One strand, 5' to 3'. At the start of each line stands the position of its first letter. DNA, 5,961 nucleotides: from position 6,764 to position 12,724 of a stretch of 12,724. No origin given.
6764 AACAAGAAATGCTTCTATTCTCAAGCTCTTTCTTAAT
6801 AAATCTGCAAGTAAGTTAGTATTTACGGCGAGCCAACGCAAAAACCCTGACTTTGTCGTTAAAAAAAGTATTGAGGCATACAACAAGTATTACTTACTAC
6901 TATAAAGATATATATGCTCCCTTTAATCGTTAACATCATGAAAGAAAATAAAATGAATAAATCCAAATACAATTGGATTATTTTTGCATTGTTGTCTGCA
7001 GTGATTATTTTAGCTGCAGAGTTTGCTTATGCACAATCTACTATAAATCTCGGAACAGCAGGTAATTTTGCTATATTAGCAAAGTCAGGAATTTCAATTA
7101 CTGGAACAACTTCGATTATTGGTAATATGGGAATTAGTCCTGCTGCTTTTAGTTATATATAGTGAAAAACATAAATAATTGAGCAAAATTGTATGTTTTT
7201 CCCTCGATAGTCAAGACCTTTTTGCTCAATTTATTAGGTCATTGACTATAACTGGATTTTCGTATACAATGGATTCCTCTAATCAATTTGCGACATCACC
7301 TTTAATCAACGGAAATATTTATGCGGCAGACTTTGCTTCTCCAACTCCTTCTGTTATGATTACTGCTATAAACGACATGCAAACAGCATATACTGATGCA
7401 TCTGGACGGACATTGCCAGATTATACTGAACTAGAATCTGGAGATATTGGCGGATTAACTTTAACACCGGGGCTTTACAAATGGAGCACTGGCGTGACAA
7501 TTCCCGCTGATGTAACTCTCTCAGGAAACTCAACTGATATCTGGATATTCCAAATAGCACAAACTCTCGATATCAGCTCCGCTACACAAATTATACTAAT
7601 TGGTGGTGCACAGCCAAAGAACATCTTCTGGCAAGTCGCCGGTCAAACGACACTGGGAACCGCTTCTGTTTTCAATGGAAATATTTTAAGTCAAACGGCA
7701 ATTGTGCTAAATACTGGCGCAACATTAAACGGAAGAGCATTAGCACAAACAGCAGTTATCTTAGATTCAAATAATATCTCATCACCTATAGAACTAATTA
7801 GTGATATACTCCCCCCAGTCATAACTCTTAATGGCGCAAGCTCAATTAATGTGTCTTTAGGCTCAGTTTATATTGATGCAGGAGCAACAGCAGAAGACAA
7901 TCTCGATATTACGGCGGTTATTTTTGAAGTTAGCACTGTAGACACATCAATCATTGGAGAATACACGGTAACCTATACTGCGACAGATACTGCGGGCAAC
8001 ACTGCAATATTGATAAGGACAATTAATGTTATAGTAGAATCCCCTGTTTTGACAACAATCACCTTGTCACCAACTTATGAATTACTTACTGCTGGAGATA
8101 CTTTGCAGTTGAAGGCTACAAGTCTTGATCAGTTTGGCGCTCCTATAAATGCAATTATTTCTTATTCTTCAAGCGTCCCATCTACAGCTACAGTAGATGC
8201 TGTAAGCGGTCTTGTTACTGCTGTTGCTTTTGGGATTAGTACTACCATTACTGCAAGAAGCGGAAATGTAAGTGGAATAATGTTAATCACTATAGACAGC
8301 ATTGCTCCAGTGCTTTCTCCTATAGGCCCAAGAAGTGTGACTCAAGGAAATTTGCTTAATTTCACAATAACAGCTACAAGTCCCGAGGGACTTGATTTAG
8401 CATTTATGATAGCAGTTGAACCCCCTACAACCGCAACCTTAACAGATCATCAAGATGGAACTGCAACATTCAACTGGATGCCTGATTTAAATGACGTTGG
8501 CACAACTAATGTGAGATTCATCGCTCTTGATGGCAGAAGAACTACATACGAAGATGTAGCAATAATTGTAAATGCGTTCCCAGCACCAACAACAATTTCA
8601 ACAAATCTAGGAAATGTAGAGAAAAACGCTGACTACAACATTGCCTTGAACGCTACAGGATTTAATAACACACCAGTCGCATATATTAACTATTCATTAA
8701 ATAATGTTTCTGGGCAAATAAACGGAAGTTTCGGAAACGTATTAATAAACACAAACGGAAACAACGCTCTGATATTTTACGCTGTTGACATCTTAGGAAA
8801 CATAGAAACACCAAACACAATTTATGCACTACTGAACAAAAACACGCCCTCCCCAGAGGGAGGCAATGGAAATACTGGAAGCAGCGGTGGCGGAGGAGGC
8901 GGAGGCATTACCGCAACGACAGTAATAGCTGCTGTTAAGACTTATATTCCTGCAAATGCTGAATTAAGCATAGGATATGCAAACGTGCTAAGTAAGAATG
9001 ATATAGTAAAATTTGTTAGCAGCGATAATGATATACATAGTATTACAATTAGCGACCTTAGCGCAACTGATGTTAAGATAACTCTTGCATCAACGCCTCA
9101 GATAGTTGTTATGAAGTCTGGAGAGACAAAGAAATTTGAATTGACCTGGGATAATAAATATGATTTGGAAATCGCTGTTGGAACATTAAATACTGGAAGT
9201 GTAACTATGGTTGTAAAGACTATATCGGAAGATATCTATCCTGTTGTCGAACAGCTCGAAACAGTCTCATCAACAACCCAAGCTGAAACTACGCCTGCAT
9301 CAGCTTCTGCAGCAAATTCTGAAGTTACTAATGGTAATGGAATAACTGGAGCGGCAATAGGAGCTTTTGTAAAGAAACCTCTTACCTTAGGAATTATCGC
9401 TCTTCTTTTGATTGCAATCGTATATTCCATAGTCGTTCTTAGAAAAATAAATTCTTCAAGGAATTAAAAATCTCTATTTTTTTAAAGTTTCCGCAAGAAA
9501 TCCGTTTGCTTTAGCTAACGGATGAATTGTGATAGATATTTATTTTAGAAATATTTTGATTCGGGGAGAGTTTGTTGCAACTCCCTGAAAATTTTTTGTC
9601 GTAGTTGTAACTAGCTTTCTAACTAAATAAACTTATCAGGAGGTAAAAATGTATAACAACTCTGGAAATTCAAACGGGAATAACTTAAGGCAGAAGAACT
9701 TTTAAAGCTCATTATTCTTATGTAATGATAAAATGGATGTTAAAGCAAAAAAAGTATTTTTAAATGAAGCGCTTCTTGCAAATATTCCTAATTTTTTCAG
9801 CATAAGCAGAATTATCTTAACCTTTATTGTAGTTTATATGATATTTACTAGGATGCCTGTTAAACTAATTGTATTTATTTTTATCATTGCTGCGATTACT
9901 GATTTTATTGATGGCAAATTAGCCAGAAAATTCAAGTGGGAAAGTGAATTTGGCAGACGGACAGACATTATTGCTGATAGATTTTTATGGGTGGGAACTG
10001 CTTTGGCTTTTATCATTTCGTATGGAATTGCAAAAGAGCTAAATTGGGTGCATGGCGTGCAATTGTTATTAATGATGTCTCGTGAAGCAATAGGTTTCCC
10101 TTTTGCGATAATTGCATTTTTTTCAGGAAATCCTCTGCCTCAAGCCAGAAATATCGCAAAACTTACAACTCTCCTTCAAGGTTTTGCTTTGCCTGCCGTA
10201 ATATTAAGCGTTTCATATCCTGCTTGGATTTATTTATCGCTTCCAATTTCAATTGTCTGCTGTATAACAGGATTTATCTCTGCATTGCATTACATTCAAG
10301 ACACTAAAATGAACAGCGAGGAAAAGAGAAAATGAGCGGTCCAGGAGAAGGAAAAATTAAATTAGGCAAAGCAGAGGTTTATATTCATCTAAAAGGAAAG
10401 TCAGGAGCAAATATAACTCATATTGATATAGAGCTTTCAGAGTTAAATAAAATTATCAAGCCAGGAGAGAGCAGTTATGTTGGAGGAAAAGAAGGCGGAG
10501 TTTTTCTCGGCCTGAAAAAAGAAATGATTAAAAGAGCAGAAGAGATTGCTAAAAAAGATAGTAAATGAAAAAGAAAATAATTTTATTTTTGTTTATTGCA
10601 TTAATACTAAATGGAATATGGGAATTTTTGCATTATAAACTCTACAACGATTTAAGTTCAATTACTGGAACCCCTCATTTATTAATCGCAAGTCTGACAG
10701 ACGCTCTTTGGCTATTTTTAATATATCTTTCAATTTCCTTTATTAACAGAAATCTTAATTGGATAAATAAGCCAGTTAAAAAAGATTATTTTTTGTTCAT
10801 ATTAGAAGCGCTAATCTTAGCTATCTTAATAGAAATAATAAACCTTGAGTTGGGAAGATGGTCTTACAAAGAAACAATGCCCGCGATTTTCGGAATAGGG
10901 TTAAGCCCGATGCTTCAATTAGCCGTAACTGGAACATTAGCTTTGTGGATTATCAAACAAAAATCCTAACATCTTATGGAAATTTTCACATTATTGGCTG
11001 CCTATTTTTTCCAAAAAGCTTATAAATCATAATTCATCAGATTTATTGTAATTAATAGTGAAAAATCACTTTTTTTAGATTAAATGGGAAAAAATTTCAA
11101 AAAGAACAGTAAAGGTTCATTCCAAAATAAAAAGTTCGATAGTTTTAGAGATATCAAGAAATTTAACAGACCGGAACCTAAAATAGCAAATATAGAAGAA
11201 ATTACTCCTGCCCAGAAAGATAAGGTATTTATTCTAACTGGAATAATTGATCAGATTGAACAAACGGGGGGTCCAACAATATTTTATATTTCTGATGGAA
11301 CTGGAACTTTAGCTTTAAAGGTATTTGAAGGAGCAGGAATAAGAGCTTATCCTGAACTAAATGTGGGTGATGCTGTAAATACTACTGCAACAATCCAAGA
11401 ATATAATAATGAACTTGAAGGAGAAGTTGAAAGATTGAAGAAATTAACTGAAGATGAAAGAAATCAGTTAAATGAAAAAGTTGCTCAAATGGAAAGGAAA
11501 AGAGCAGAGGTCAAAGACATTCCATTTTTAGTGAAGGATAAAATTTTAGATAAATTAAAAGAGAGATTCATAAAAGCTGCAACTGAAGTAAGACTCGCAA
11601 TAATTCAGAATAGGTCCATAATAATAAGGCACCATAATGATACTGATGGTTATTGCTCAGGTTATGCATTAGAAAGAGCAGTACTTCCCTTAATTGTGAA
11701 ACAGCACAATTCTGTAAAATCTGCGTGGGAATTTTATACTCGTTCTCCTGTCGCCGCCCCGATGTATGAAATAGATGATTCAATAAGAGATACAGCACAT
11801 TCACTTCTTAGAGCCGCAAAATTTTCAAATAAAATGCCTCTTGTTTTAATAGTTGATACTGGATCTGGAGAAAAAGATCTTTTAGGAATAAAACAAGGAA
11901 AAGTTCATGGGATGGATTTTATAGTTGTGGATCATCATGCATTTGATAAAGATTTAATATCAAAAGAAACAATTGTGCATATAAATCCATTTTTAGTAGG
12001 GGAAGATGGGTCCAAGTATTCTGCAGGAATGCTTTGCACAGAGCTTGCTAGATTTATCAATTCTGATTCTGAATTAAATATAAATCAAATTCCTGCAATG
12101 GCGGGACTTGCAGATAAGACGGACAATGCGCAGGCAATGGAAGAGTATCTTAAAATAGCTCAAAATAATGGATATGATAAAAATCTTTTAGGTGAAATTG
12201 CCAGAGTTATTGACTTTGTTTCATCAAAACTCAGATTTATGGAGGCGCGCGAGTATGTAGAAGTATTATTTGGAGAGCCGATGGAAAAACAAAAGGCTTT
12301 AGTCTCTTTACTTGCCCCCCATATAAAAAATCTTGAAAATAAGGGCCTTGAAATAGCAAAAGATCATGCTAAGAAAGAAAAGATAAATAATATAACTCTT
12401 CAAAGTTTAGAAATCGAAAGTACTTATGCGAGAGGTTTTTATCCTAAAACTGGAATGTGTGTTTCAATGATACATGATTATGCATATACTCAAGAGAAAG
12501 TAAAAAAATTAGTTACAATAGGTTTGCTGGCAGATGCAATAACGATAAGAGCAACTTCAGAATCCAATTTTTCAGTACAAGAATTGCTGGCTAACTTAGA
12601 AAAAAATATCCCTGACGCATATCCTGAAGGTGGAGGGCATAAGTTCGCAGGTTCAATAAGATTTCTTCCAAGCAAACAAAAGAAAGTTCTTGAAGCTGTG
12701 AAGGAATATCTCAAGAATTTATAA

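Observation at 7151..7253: A structured 96-nt insertion splits an otherwise intact ice-binding-like surface-protein gene, and removing 91 nt rejoins the frame exactly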

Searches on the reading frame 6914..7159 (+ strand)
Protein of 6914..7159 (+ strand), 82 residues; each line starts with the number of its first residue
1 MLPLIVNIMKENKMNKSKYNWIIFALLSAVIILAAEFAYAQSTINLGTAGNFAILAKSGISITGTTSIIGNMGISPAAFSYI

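Call 15: list_cluster_members(proteins=[P0001, window:6914-7159:+])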
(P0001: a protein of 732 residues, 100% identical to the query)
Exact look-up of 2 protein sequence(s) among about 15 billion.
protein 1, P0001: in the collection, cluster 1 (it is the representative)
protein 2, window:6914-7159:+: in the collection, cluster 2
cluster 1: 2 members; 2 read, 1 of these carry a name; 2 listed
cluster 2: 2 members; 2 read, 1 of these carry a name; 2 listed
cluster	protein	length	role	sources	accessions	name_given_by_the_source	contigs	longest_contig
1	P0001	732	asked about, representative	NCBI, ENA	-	-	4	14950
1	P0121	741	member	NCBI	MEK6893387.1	MAG: ice-binding family protein [Nanoarchaeota archaeon]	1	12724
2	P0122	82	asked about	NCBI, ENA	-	-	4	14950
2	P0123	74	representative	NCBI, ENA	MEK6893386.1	MAG: hypothetical protein AABX07_04235 [Nanoarchaeota archaeon]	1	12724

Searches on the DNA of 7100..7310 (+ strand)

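Call 45: search_rna_families(source=window, start=7100, end=7310, threshold=evalue, max_evalue=1)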
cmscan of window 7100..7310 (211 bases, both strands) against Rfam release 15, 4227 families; matches with E-value up to 1: 2.
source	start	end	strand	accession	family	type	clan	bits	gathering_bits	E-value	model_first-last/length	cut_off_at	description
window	7173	7235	+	RF03637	mir-5879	Gene; miRNA;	-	17.1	97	0.38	1-76/76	no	mir-5879 microRNA precursor family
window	7161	7204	-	RF01419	IsrR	Gene; antisense;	-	15.6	52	0.29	144-187/187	no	Antisense RNA which regulates isiA expression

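Call 46: search_dna_similar(query=window:7156-7252:+, collection=plasmids, mode=distant, max_evalue=0.01, max_rows=10)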
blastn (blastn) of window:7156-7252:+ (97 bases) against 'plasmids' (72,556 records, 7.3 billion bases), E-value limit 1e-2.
No match.

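Call 47: search_dna_similar(query=window:7156-7252:+, collection=phages, mode=distant, max_evalue=0.01, max_rows=10)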
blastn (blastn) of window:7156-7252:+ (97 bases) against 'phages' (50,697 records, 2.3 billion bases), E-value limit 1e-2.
No match.

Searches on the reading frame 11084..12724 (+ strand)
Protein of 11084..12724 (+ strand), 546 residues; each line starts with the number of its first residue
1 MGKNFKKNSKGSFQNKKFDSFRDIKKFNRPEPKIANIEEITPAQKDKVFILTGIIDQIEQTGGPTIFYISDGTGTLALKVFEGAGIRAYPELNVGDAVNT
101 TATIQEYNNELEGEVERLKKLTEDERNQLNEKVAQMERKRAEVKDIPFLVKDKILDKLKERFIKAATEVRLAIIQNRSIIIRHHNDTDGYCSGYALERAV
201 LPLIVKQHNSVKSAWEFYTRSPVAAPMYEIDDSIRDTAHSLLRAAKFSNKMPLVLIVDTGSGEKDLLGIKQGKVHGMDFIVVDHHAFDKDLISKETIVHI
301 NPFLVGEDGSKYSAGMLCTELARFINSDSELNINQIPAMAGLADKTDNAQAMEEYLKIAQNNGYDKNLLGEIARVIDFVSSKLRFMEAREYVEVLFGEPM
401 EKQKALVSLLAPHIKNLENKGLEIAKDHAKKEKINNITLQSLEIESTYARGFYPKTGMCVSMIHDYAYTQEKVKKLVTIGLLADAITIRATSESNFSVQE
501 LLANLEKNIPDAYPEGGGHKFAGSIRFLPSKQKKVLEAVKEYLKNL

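Call 10: search_protein_families(library=pfam, proteins=[window:11084-12724:+], max_evalue=0.01)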
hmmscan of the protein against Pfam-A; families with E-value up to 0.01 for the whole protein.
window:11084-12724:+ (546 aa): 3 families
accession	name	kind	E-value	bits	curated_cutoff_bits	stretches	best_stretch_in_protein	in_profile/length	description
PF01368.27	DHH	-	2.5e-08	34.7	28.1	1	179-323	2-103/125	DHH family, N-terminal domain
PF01336.31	tRNA_anti-codon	-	2e-07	31.3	27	1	51-120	3-74/75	OB-fold nucleic acid binding domain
PF01576.24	Myosin_tail_1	-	0.0016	16.8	38.1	1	95-142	309-356/1081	Myosin tail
